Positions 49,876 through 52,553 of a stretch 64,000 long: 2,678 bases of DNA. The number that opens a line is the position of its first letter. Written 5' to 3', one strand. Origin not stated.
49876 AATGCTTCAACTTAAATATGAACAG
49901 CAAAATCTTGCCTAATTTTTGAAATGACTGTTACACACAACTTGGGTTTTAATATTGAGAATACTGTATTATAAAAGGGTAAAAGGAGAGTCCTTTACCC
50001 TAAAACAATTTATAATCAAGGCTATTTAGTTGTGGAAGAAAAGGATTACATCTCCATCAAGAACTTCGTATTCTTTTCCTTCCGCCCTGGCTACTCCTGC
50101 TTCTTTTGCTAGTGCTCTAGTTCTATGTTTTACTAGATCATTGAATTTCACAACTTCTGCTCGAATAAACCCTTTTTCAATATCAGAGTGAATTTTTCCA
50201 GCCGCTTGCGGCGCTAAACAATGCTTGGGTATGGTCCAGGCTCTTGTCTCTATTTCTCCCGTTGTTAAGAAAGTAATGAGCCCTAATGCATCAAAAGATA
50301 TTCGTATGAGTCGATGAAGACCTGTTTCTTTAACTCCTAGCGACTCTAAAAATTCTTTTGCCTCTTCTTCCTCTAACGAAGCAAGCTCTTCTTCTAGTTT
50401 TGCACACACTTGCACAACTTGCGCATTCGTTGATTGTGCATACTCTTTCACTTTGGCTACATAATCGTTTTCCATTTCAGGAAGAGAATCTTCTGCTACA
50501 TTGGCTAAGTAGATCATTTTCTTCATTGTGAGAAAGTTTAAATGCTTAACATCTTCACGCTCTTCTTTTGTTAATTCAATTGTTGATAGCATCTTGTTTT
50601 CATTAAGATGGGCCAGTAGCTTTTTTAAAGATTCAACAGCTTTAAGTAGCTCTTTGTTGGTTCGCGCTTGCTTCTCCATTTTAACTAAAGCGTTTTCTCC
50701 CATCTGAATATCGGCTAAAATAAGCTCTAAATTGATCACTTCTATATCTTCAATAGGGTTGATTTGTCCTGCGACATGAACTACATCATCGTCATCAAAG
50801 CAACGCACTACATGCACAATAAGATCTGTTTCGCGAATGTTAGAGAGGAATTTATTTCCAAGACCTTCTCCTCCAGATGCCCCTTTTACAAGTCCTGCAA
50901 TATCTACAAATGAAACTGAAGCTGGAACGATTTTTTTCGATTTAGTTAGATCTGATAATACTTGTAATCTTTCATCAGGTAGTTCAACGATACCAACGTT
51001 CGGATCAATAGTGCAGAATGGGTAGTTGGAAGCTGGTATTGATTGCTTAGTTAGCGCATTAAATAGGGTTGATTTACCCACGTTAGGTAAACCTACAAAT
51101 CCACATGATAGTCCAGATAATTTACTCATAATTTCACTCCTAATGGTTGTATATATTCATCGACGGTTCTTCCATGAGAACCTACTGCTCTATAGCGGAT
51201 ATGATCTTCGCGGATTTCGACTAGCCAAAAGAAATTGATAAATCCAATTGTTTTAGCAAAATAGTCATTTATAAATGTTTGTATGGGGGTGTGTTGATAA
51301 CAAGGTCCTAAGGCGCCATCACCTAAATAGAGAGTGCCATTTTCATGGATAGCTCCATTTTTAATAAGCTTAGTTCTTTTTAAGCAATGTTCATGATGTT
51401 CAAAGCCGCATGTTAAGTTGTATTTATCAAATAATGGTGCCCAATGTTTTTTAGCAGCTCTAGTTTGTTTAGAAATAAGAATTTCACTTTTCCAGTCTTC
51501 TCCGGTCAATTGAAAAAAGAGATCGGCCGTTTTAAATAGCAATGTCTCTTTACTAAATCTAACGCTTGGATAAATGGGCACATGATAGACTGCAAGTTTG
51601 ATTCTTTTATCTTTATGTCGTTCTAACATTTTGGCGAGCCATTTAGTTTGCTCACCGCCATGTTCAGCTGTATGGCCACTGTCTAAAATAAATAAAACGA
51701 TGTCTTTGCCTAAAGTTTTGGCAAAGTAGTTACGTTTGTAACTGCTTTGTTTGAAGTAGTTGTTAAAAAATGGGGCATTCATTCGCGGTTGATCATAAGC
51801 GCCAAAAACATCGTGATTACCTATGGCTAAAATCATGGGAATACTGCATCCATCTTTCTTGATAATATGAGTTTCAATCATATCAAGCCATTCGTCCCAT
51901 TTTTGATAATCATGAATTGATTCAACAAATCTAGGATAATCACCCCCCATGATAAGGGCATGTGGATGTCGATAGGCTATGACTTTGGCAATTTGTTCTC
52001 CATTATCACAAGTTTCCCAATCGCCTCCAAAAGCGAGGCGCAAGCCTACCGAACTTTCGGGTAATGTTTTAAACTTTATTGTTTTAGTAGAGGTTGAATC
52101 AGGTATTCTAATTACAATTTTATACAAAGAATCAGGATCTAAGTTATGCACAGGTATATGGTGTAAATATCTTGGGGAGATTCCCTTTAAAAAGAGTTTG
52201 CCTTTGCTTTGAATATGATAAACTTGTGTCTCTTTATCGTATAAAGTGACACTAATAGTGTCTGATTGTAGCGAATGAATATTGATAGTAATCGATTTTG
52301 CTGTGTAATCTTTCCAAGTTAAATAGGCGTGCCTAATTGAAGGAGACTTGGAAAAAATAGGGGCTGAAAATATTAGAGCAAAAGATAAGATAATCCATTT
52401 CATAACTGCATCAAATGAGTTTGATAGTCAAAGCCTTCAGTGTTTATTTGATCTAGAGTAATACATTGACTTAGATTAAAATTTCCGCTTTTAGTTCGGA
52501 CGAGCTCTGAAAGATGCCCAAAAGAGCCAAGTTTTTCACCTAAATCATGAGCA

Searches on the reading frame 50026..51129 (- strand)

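Call 56: search_protein_families(library=pfam, proteins=[window:50026-51129:-], max_evalue=0.001)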
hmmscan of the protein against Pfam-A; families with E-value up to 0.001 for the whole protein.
window:50026-51129:- (367 aa): 3 families
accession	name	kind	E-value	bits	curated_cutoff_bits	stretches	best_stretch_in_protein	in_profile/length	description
PF06071.19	YchF-GTPase_C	-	1.8e-32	111.7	27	1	284-367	1-84/84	Protein of unknown function (DUF933)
PF01926.29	MMR_HSR1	-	4.4e-23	82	21.9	1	9-116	2-86/113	50S ribosome-binding GTPase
PF02421.24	FeoB_N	-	9.2e-09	35.4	27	1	10-57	4-51/156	Ferrous iron transport protein B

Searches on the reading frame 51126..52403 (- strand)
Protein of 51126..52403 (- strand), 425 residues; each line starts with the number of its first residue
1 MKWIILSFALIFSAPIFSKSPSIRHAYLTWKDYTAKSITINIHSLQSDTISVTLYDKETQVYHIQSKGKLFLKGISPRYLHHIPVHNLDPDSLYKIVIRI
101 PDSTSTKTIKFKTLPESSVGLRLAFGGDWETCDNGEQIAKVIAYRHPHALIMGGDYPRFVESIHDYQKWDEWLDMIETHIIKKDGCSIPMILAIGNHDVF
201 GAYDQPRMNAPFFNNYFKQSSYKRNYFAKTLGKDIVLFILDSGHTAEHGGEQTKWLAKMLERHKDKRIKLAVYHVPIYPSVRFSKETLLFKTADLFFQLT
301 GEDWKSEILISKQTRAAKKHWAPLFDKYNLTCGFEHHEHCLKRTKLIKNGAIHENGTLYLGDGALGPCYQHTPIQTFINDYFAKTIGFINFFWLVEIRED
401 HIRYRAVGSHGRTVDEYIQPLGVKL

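Call 56: search_protein_families(library=pfam, proteins=[window:51126-52403:-], max_evalue=0.001)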
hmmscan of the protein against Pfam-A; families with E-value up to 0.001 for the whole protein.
window:51126-52403:- (425 aa): 2 families
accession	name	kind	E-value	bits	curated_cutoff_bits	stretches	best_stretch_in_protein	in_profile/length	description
PF00149.33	Metallophos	-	1.9e-06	28.9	21.5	1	143-285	26-168/191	Calcineurin-like phosphoesterase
PF16656.11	Pur_ac_phosph_N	-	3.2e-05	24.8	30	1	25-113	3-93/93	Purple acid Phosphatase, N-terminal domain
